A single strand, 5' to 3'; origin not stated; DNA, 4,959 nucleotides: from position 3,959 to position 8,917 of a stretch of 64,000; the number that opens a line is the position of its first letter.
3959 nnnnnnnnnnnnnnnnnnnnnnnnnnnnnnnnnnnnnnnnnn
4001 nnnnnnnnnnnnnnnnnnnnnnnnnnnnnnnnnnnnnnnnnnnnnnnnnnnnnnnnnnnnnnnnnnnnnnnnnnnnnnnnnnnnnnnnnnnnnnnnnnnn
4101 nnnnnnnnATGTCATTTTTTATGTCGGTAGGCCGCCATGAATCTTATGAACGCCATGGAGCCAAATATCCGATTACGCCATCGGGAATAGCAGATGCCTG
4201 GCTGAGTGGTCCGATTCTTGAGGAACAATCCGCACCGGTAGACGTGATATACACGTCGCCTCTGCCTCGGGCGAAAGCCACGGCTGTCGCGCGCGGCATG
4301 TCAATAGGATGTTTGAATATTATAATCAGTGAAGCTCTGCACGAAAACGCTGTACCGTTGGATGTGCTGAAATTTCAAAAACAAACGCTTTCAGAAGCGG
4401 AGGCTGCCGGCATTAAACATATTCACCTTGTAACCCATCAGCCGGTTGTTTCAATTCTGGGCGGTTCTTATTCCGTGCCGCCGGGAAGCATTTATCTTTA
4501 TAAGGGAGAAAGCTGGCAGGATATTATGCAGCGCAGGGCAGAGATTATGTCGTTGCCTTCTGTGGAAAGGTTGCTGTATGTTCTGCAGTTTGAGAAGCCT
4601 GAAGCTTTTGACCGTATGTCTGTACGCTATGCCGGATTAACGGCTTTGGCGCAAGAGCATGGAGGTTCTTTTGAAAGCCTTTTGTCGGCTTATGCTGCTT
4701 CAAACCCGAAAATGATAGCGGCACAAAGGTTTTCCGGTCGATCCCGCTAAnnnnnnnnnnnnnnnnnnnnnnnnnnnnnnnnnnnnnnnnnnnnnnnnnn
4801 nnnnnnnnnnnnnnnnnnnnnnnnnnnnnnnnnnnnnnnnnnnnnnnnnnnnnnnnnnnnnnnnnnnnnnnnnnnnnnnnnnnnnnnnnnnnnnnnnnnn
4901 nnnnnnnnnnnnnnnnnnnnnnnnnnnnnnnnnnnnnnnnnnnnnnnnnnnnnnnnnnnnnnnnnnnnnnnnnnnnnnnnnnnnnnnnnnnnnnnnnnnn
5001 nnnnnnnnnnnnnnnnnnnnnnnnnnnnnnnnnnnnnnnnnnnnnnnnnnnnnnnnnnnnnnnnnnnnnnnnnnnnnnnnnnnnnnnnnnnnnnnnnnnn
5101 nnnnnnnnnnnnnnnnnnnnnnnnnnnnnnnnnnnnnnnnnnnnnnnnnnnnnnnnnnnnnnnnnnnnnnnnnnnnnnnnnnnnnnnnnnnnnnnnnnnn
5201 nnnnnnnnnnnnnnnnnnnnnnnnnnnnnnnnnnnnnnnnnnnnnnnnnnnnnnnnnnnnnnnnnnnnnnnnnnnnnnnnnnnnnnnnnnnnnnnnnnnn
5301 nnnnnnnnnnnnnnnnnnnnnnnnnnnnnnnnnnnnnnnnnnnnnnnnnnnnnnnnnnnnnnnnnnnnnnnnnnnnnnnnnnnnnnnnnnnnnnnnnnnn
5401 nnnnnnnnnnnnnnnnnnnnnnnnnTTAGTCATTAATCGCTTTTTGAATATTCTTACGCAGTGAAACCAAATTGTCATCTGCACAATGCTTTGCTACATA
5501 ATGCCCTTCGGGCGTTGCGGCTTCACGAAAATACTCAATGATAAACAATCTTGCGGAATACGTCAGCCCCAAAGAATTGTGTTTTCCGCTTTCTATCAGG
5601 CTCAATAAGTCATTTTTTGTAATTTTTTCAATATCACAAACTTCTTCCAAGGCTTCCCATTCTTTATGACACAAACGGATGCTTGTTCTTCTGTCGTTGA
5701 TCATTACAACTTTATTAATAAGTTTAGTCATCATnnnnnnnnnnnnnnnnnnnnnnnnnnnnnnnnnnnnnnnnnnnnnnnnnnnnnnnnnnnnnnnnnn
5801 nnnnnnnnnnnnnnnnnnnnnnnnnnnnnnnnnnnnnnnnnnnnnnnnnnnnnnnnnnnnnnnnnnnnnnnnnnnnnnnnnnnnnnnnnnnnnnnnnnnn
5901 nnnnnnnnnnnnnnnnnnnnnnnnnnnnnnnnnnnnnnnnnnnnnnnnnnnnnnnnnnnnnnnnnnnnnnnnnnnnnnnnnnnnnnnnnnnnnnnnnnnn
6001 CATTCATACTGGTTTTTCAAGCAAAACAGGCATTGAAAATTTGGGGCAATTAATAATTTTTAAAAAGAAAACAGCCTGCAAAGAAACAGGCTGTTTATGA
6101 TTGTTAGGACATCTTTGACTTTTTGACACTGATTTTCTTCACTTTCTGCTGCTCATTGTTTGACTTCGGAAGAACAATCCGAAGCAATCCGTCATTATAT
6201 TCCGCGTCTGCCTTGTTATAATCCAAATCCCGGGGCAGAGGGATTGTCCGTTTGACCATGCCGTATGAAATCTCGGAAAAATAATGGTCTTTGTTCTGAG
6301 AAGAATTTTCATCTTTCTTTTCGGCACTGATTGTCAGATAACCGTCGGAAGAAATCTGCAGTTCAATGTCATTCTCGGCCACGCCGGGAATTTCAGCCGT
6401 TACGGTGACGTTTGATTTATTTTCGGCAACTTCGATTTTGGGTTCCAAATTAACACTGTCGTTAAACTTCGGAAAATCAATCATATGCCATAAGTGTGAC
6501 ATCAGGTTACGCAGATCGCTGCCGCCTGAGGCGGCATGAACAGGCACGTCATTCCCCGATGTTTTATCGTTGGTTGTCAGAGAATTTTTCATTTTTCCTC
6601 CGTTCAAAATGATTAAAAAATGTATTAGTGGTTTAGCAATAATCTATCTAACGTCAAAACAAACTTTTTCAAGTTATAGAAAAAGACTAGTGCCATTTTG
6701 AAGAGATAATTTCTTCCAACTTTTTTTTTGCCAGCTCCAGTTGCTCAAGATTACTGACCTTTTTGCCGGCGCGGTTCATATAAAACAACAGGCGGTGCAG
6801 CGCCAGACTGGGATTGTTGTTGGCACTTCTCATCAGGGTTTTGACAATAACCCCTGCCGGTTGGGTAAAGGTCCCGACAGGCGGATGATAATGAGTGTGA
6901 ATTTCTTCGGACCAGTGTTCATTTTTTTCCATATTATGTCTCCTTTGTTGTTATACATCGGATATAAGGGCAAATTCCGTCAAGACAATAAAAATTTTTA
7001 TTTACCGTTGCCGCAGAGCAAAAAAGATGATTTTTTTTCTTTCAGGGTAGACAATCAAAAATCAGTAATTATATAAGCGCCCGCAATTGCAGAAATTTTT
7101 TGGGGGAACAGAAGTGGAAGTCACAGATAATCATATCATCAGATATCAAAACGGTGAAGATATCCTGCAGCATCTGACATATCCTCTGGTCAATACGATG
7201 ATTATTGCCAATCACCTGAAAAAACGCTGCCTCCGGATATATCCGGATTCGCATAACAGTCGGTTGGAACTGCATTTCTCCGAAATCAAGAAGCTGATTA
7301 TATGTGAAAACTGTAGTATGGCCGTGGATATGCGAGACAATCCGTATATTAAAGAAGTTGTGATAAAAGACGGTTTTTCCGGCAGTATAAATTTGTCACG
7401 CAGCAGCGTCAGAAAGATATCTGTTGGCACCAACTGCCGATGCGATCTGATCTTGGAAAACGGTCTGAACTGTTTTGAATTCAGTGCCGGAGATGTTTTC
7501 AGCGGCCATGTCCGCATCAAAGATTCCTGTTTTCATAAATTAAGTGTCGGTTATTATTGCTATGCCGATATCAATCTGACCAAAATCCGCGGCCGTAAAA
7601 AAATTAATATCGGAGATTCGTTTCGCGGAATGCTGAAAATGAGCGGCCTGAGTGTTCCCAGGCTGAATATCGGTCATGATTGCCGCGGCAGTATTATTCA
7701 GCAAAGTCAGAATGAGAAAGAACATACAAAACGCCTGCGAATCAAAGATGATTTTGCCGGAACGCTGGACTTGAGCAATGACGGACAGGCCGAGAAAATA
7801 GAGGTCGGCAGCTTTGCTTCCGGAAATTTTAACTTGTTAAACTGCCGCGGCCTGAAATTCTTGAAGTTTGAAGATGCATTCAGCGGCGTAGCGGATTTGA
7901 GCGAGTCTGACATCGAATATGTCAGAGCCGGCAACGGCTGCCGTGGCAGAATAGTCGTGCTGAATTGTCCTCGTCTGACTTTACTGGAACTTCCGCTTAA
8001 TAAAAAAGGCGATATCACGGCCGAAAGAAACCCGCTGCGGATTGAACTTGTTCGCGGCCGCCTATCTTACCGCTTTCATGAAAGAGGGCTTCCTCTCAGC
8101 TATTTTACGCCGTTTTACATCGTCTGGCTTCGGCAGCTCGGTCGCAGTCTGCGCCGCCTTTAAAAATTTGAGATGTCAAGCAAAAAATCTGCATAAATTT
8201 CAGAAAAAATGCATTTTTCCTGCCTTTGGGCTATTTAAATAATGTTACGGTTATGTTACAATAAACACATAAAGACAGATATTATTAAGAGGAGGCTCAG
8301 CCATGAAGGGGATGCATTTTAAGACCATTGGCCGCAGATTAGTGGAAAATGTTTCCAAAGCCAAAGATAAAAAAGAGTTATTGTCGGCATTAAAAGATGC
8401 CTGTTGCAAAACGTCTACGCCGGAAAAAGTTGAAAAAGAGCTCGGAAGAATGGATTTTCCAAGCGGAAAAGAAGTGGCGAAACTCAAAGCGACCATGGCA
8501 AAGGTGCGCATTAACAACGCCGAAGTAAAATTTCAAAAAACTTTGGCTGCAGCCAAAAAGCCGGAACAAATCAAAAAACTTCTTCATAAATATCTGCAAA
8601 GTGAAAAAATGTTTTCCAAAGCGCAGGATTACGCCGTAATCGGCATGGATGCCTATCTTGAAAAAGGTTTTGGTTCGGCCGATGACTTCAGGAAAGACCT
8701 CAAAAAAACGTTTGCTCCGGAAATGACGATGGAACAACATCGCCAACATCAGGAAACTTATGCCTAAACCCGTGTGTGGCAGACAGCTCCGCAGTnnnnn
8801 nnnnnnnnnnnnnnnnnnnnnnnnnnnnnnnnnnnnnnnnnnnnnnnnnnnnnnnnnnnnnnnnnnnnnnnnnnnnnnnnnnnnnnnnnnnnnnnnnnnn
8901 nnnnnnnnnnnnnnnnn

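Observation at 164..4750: Low-GC block around tRNA-Pro encoding three consecutive proteins with a shared C-terminal G-x-R-S-R tail (candidate secreted effectors)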

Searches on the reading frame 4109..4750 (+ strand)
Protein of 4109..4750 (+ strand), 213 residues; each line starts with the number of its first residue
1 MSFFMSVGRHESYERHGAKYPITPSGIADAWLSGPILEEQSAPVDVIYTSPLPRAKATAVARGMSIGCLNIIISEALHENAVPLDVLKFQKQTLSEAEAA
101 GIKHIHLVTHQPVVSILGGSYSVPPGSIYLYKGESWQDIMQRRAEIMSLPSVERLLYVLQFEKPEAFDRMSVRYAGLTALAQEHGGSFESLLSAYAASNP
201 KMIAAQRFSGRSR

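Call 5: search_protein_families(library=pfam, proteins=[window:4109-4750:+], max_evalue=0.01)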
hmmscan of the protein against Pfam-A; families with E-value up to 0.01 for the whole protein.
window:4109-4750:+ (213 aa): 1 family
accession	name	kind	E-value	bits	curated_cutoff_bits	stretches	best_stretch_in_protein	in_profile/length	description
PF00300.27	His_Phos_1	-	1.5e-07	31.7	21.7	1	20-80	23-80/194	Histidine phosphatase superfamily (branch 1)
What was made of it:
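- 4109..4750 (+): SixA-like histidine phosphatase, 213 aa, with a roughly 70-aa C-terminal extension. It is a backbone gene, not part of the insertion. His_Phos_1 1.5e-7 (call 5).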

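Call 11: find_homologous_proteins(query=window:4109-4750:+)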
Query window:4109-4750:+ (213 aa): 6 proteins with E <= 0.001 among 306 candidates.
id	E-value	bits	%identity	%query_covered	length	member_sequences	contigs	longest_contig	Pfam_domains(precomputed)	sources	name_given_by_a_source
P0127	2.1e-134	463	100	100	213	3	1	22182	PF00300.28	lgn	-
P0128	1.3e-112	392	83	100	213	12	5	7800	PF00300.28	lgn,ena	-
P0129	2.7e-92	326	72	100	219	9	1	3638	PF00300.28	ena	-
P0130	1.7e-88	313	69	100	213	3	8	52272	PF00300.28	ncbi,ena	-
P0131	6.0e-67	243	52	100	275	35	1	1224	PF00300.28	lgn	-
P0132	3.8e-64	234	51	100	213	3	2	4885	PF00300.28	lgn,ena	-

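Call 18: search_protein_families(library=ncbifam, proteins=[window:4109-4750:+], max_evalue=0.01)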
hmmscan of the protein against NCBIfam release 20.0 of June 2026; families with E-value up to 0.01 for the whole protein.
window:4109-4750:+ (213 aa): 6 families
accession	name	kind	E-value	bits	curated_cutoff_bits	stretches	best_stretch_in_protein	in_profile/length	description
TIGR00249.1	sixA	equivalog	8.1e-07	29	74.5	1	3-117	4-114/154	phosphohistidine phosphatase SixA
NF010718.0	PRK14120.1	equivalog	0.0004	19.8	366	0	22-60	31-69/249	phosphoglyceromutase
NF038349.1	dPGM_arch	equivalog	0.0021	18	225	0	19-80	23-81/194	2,3-diphosphoglycerate-dependent phosphoglycerate mutase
NF002339.0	PRK01295.1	equivalog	0.0029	17.1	316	1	22-80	29-89/206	2,3-bisphosphoglycerate-dependent phosphoglycerate mutase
TIGR03162.1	ribazole_cobC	equivalog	0.0049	16.3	162.9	0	40-63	40-63/176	alpha-ribazole phosphatase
NF005567.0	PRK07238.1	equivalog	0.0071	15.7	326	1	37-80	219-260/378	bifunctional RNase H/acid phosphatase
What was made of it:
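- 4109..4750 (+): TIGR00249 sixA 8e-7, below cut-off (call 18).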

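Call 42: search_protein_families(library=padloc, proteins=[window:4109-4750:+], max_evalue=0.01)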
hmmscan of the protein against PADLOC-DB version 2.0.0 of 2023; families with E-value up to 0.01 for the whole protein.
window:4109-4750:+ (213 aa): 0 families

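Call 43: search_protein_families(library=phrogs, proteins=[window:4109-4750:+], max_evalue=0.01)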
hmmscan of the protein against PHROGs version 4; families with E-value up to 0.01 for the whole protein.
window:4109-4750:+ (213 aa): 0 families

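Call 51: find_encoding_contigs(protein=P0130, flank=10000, max_places=2)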
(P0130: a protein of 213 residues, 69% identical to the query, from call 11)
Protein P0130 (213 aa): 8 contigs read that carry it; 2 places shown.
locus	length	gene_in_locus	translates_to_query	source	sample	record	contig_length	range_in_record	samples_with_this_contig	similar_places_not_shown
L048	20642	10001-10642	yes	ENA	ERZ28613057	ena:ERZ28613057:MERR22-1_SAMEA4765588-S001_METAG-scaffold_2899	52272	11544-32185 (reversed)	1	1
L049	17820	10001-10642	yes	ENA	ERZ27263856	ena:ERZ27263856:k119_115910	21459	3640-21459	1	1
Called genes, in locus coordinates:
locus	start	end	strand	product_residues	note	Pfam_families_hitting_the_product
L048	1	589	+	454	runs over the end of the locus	PF00587:tRNA-synt_2b, PF03129:HGTP_anticodon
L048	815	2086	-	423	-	PF04966:OprB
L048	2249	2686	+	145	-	-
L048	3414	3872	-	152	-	PF04355:BamE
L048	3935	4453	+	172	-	PF02620:YceD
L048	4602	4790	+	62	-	PF01783:Ribosomal_L32p, PF13248:Zn_ribbon_3 (weak)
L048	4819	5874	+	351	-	PF02504:FA_synthesis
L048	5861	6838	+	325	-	PF08392:FAE1_CUT1_RppA (weak), PF00108:Thiolase_N, PF08545:ACP_syn_III, PF08541:ACP_syn_III_C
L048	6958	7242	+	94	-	PF18291:HU-HIG, PF00216:Bac_DNA_binding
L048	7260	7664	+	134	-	PF00376:MerR, PF13411:MerR_1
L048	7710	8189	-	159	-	PF03167:UDG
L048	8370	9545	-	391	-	PF13609:Porin_4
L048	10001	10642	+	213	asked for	PF00300:His_Phos_1 (faint)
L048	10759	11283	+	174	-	-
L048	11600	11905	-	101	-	PF13467:RHH_4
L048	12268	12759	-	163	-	PF00011:HSP20, PF17886:ArsA_HSP20 (weak)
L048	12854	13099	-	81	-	-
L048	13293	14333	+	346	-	-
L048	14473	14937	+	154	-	-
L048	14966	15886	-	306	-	PF00892:EamA, PF03151:TPT (faint), PF06027:SLC35F, PF00892:EamA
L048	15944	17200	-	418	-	PF07969:Amidohydro_3 (faint), PF01979:Amidohydro_1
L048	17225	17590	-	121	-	PF13499:EF-hand_7 (faint), PF23564:EF-hand_FSTL1 (faint), PF13833:EF-hand_8 (faint), PF13405:EF-hand_6 (faint), PF00036:EF-hand_1 (weak), PF13202:EF-hand_5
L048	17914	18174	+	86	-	-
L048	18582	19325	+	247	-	PF00460:Flg_bb_rod, PF22692:LlgE_F_G_D1, PF06429:Flg_bbr_C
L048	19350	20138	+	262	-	PF00460:Flg_bb_rod, PF22692:LlgE_F_G_D1, PF06429:Flg_bbr_C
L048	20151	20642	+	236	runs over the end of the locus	PF08666:SAF, PF13144:ChapFlgA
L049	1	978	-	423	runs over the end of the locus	PF04966:OprB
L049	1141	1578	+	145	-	-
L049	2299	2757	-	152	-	PF04355:BamE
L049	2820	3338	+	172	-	PF02620:YceD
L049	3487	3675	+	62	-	PF01783:Ribosomal_L32p, PF13248:Zn_ribbon_3 (weak)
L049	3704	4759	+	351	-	PF02504:FA_synthesis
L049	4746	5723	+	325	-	PF08392:FAE1_CUT1_RppA (weak), PF00108:Thiolase_N, PF08545:ACP_syn_III, PF08541:ACP_syn_III_C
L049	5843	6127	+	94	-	PF18291:HU-HIG, PF00216:Bac_DNA_binding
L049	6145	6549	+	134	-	PF00376:MerR, PF13411:MerR_1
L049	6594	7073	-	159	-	PF03167:UDG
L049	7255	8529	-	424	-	-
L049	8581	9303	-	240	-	-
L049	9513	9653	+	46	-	-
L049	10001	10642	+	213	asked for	PF00300:His_Phos_1 (faint)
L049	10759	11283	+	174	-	-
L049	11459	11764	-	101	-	PF13467:RHH_4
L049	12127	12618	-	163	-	PF00011:HSP20, PF17886:ArsA_HSP20 (weak)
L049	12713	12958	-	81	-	-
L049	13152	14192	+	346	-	-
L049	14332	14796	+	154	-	-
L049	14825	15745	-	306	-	PF00892:EamA, PF03151:TPT (faint), PF06027:SLC35F, PF00892:EamA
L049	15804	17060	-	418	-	PF07969:Amidohydro_3 (faint), PF01979:Amidohydro_1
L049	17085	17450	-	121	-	PF13499:EF-hand_7 (faint), PF23564:EF-hand_FSTL1 (faint), PF13833:EF-hand_8 (faint), PF13405:EF-hand_6 (faint), PF00036:EF-hand_1 (weak), PF13202:EF-hand_5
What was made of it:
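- Gene 3 is a native, SixA-like housekeeping-type enzyme (calls 18, 51).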

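Call 52: find_encoding_contigs(protein=P0132, flank=10000, max_places=2)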
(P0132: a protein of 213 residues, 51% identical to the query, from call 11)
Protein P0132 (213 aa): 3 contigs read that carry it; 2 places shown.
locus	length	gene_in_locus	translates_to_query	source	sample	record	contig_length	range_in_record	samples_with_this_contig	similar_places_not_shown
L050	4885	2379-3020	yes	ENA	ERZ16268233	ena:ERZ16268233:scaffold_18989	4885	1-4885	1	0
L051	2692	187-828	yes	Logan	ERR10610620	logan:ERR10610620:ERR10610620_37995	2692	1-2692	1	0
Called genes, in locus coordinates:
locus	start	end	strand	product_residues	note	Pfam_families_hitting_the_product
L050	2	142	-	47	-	?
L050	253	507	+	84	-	-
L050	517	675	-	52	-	-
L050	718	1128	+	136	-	-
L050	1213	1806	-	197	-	-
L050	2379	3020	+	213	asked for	PF00300:His_Phos_1 (faint)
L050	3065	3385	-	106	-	PF13467:RHH_4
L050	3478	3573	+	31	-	-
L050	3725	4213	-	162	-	PF00011:HSP20, PF17886:ArsA_HSP20 (faint)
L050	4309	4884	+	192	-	?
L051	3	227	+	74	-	?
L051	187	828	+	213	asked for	PF00300:His_Phos_1 (faint)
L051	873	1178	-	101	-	PF13467:RHH_4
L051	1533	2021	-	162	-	PF00011:HSP20, PF17886:ArsA_HSP20 (faint)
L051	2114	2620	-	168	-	-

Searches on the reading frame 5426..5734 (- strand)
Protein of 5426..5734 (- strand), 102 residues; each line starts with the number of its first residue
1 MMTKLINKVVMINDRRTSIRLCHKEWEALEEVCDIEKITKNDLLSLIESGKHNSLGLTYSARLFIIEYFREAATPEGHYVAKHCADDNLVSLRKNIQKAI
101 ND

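Call 5: search_protein_families(library=pfam, proteins=[window:5426-5734:-], max_evalue=0.01)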
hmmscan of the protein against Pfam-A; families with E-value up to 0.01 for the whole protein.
window:5426-5734:- (102 aa): 1 family
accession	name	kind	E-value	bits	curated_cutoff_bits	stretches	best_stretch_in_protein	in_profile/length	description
PF13467.12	RHH_4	-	4.5e-09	36.7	25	1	6-68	2-66/67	Ribbon-helix-helix domain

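Call 42: search_protein_families(library=padloc, proteins=[window:5426-5734:-], max_evalue=0.01)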
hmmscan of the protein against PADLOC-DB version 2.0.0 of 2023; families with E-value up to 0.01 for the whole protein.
window:5426-5734:- (102 aa): 0 families

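Call 43: search_protein_families(library=phrogs, proteins=[window:5426-5734:-], max_evalue=0.01)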
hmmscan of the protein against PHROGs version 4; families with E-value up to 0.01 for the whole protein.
window:5426-5734:- (102 aa): 0 families

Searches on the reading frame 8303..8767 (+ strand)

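Call 5: search_protein_families(library=pfam, proteins=[window:8303-8767:+], max_evalue=0.01)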
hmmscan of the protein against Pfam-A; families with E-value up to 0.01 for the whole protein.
window:8303-8767:+ (154 aa): 0 families

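Call 18: search_protein_families(library=ncbifam, proteins=[window:8303-8767:+], max_evalue=0.01)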
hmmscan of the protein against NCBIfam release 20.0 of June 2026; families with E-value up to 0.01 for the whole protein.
window:8303-8767:+ (154 aa): 0 families

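Call 42: search_protein_families(library=padloc, proteins=[window:8303-8767:+], max_evalue=0.01)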
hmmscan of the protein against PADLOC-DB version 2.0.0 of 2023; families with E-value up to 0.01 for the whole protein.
window:8303-8767:+ (154 aa): 1 family
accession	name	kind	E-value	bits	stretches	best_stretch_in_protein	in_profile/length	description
PDLC01481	Cas11a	-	0.0079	14.9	0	13-77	23-80/103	CAS-I-A; effector_SS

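Call 43: search_protein_families(library=phrogs, proteins=[window:8303-8767:+], max_evalue=0.01)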
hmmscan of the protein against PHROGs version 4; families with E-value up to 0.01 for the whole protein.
window:8303-8767:+ (154 aa): 0 families
